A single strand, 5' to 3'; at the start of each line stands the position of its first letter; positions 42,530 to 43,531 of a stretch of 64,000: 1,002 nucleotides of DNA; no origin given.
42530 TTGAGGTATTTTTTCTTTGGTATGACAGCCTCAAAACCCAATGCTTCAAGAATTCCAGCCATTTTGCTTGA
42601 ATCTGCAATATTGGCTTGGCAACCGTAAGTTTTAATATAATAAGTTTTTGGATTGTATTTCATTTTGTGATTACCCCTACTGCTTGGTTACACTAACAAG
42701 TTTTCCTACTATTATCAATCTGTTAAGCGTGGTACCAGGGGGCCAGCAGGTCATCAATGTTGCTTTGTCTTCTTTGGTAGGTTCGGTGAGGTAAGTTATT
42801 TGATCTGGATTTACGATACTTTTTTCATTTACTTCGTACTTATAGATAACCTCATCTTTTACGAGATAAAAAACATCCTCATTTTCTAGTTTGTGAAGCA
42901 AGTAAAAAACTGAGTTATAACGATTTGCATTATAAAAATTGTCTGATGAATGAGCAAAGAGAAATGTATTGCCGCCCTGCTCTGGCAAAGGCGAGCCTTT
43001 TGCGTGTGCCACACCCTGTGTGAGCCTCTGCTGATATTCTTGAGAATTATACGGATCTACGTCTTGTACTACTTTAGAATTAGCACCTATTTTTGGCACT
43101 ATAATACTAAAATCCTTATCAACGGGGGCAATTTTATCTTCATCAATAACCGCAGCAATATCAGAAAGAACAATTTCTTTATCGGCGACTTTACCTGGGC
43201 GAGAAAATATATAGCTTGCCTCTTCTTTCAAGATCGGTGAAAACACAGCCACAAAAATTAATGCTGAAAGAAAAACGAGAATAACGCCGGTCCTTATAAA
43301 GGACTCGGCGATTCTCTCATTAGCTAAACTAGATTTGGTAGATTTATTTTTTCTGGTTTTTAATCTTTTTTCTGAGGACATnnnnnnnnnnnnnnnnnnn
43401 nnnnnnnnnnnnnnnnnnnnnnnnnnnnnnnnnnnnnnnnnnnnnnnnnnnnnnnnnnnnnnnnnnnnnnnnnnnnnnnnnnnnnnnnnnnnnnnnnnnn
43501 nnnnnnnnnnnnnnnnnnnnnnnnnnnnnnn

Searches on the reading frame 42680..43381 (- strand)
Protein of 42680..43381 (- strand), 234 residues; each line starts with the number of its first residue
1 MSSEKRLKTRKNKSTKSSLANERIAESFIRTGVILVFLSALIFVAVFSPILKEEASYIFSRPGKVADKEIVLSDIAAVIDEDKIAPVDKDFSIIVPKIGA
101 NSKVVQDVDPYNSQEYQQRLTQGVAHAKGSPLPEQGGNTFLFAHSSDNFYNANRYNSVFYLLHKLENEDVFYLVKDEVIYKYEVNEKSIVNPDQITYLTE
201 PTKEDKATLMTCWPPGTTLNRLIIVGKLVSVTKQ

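Call 53: search_protein_families(library=pfam, proteins=[window:42680-43381:-], max_evalue=0.001)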
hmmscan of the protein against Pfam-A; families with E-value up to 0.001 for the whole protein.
window:42680-43381:- (234 aa): 1 family
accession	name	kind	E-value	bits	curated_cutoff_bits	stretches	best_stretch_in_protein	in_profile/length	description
PF04203.18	Sortase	-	4.2e-22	78.7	26.6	1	94-229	2-125/125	Sortase domain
